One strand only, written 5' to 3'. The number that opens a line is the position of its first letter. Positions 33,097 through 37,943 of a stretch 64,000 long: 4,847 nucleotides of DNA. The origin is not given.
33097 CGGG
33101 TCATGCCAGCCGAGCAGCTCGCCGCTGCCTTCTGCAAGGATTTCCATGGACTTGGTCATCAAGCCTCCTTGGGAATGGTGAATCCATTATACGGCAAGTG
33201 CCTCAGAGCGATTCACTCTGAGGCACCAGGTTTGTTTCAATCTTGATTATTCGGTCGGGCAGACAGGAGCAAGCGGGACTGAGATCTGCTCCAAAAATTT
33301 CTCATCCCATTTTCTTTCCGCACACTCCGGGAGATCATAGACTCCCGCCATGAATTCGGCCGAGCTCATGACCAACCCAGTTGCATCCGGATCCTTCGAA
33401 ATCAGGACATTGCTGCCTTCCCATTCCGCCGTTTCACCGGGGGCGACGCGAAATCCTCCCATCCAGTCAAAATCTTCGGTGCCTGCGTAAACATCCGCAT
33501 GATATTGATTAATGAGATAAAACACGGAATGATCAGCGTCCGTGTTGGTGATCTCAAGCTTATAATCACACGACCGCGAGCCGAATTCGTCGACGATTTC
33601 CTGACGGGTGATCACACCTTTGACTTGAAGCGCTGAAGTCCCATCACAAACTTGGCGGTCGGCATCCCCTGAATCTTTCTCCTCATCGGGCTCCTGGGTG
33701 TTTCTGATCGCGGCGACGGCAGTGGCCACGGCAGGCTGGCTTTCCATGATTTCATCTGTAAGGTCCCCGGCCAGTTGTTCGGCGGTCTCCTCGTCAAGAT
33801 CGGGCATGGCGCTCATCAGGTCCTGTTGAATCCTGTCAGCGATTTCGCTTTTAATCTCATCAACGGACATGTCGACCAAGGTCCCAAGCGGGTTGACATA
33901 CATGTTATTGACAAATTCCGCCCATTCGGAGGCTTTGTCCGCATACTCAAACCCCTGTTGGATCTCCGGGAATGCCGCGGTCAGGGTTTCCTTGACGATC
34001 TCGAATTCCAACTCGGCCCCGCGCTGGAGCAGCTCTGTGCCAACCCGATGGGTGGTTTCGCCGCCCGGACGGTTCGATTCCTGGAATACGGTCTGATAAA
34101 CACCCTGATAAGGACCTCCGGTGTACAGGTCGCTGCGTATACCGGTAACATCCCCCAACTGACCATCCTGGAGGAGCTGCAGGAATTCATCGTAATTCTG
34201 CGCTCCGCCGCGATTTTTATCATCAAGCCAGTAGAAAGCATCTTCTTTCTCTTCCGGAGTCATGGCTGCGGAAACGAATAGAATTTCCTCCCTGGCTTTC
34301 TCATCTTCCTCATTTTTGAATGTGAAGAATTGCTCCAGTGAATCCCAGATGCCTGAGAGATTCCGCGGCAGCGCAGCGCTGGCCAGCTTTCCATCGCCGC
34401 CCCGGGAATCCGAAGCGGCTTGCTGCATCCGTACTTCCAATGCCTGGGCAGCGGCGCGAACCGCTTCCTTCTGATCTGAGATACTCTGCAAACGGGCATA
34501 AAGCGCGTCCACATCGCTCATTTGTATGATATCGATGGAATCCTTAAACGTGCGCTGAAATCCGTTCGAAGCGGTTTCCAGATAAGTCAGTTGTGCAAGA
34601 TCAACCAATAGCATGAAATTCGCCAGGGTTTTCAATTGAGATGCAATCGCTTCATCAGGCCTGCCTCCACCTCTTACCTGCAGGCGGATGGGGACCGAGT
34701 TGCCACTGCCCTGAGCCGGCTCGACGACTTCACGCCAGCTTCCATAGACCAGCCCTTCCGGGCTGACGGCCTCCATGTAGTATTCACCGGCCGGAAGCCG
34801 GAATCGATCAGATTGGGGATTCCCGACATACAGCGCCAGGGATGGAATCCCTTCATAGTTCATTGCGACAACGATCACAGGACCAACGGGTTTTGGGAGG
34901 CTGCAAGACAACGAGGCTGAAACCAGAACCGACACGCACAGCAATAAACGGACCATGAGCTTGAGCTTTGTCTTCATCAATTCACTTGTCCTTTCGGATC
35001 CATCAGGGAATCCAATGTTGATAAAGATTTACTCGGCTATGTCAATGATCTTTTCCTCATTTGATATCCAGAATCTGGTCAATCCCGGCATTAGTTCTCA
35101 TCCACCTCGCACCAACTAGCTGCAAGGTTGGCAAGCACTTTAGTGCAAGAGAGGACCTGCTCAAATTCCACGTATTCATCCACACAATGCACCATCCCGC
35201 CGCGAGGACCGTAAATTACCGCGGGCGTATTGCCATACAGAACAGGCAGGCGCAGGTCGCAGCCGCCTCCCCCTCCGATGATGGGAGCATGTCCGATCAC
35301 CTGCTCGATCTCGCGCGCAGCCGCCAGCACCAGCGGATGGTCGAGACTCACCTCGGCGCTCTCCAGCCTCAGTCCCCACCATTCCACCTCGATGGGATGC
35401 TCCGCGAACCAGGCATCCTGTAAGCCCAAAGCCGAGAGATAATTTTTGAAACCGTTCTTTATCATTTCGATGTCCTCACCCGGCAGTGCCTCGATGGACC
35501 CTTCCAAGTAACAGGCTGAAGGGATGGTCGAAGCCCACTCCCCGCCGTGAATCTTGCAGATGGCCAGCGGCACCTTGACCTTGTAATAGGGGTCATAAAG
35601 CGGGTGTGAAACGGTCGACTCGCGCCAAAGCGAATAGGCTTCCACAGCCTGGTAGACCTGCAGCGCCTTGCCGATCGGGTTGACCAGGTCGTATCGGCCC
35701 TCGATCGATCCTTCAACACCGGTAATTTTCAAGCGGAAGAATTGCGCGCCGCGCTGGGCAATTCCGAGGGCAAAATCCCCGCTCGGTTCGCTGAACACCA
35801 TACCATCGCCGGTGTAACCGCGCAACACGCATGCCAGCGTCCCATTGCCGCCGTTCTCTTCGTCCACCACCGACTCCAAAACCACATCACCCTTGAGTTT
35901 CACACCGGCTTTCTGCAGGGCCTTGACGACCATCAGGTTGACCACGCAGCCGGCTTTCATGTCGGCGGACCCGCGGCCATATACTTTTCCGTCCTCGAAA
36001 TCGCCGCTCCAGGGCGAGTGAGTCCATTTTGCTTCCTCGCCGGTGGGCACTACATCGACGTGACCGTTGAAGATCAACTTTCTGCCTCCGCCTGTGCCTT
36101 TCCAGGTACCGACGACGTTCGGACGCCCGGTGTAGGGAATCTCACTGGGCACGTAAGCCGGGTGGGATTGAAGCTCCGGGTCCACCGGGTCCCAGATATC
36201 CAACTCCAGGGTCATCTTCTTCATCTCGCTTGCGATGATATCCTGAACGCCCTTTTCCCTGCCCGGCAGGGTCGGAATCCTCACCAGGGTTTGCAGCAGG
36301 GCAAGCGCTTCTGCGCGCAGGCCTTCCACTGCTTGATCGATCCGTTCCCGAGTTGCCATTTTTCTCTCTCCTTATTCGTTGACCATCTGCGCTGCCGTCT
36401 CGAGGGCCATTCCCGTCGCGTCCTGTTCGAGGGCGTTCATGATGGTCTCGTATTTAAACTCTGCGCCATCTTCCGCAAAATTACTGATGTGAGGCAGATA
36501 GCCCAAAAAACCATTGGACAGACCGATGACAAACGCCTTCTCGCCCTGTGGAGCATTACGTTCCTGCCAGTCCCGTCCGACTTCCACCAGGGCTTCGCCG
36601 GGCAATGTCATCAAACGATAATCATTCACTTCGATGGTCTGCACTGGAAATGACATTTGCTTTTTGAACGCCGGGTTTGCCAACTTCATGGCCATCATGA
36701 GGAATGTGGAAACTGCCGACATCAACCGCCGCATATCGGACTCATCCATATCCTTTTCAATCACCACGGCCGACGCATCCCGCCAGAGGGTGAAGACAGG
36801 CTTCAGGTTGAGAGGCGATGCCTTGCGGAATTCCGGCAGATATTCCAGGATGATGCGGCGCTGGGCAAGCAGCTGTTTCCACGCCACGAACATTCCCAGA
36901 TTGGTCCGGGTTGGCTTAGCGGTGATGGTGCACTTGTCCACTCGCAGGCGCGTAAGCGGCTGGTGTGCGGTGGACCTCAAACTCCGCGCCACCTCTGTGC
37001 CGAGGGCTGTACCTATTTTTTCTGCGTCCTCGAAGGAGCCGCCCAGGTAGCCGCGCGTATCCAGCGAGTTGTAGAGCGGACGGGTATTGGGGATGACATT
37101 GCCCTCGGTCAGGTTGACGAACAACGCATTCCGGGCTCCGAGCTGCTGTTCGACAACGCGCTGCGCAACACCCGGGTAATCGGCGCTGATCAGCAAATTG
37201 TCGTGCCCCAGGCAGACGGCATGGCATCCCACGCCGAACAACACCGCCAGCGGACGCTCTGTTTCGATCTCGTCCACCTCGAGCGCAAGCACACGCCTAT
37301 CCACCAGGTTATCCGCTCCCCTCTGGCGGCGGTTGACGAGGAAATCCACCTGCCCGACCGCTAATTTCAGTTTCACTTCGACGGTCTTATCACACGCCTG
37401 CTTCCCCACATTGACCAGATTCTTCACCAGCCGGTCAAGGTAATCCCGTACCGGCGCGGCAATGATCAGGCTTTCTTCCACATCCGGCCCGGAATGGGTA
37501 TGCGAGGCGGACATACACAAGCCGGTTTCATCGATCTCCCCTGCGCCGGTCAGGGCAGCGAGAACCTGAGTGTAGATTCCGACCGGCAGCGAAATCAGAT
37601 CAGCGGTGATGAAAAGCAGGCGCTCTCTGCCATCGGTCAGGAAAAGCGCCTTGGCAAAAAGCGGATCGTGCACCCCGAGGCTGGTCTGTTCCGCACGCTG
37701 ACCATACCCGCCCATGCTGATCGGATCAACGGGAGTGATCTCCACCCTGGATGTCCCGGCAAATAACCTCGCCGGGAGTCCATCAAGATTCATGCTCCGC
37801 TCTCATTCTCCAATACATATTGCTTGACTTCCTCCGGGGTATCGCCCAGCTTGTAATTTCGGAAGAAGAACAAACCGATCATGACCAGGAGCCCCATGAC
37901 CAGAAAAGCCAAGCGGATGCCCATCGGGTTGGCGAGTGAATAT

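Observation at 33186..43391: One palindrome + -10 module precedes three separate catabolic operons; one copy carries a compensatory double substitution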

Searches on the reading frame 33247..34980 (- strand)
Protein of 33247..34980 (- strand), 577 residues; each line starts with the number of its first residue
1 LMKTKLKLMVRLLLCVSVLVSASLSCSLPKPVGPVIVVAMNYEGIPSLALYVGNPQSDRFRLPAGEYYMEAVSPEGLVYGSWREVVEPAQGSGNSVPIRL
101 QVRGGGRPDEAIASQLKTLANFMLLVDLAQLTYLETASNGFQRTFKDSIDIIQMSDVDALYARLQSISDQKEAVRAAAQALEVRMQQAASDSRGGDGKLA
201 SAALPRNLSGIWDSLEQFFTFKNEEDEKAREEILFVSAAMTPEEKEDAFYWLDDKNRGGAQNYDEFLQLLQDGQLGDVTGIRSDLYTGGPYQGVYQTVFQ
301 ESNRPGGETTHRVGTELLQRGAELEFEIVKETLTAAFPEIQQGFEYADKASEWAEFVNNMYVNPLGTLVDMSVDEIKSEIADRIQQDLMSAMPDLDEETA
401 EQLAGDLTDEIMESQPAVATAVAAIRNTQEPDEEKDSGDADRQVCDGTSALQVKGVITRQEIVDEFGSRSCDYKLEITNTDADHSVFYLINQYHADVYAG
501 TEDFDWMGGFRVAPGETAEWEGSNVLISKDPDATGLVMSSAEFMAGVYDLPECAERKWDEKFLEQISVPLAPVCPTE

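Call 8: search_protein_families(library=pfam, proteins=[window:33247-34980:-])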
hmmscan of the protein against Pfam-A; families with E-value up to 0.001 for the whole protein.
window:33247-34980:- (577 aa): 0 families

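Call 44: search_protein_families(library=pfam, proteins=[window:33247-34980:-], max_evalue=0.01)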
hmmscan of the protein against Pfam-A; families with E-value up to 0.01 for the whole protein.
window:33247-34980:- (577 aa): 0 families

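Call 65: search_protein_families(library=ncbifam, proteins=[window:33247-34980:-], max_evalue=0.01)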
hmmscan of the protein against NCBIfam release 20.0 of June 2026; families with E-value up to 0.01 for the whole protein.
window:33247-34980:- (577 aa): 0 families

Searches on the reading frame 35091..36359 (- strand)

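Call 8: search_protein_families(library=pfam, proteins=[window:35091-36359:-])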
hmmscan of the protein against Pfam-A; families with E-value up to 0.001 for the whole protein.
window:35091-36359:- (422 aa): 3 families
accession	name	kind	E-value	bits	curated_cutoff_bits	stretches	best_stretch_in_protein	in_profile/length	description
PF01546.33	Peptidase_M20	-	5e-32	111.9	24.6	1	96-413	1-204/206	Peptidase family M20/M25/M40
PF07687.19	M20_dimer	-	4.5e-09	36.6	21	1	200-314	1-105/107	Peptidase dimerisation domain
PF04389.22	Peptidase_M28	-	2.6e-05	24.5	21.3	1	81-173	1-72/193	Peptidase family M28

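Call 65: search_protein_families(library=ncbifam, proteins=[window:35091-36359:-], max_evalue=0.01)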
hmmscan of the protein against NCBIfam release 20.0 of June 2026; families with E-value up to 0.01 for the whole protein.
window:35091-36359:- (422 aa): 50 families (the best 25 are shown)
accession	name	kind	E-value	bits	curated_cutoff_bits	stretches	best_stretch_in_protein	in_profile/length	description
NF005373.0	PRK06915.1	equivalog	6.3e-113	377.9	428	1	3-420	4-421/422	peptidase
NF005306.0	PRK06837.1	subfamily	6.9e-98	328.2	376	1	3-421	7-426/427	ArgE/DapE family deacylase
TIGR01910.1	DapE-ArgE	subfamily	3.9e-75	253.4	217.6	1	20-408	2-373/373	ArgE/DapE family deacylase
NF006370.0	PRK08596.1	equivalog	1.3e-43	149.2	412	2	6-193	7-182/425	acetylornithine deacetylase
NF006399.0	PRK08651.1-2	equivalog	1.6e-40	139.4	381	1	78-412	53-400/405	succinyl-diaminopimelate desuccinylase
NF006400.0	PRK08651.1-3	equivalog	6.5e-38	130.6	374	1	11-414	5-404/410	succinyl-diaminopimelate desuccinylase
NF006365.0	PRK08588.1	subfamily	8.1e-33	114.3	289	1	79-414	53-378/383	succinyl-diaminopimelate desuccinylase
NF010589.0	PRK13983.1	equivalog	3.9e-32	111.7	333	1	5-414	3-407/409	M20 family metallo-hydrolase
NF009557.0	PRK13009.1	equivalog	3.1e-31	108.9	284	1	17-414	4-372/377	succinyl-diaminopimelate desuccinylase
NF006398.0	PRK08651.1-1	equivalog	1e-30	107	439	1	7-412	3-395/403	succinyl-diaminopimelate desuccinylase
NF009558.0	PRK13013.1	equivalog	4.2e-30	104.8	428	1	4-412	4-419/429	acetylornithine deacetylase/succinyl-diaminopimelate desuccinylase family protein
NF005710.0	PRK07522.1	subfamily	4e-28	98.7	412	1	94-416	71-388/391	acetylornithine deacetylase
NF009555.0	PRK13004.1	equivalog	1.1e-27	97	321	1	81-241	60-219/399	YgeY family selenium metabolism-linked hydrolase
TIGR01892.1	AcOrn-deacetyl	equivalog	3.5e-27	95.4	297.7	1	79-412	46-364/365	acetylornithine deacetylase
TIGR01246.1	dapE_proteo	equivalog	1.6e-26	93.2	361.8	1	20-412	3-366/370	succinyl-diaminopimelate desuccinylase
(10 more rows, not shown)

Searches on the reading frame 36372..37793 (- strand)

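Call 8: search_protein_families(library=pfam, proteins=[window:36372-37793:-])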
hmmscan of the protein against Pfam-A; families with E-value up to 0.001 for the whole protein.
window:36372-37793:- (473 aa): 1 family
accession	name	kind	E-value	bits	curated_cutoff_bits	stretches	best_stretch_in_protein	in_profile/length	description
PF04734.18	Ceramidase_alk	-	1.3e-17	64.1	32.1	1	13-237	4-258/509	Neutral/alkaline non-lysosomal ceramidase, N-terminal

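Call 65: search_protein_families(library=ncbifam, proteins=[window:36372-37793:-], max_evalue=0.01)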
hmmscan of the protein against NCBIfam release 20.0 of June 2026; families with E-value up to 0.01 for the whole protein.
window:36372-37793:- (473 aa): 0 families
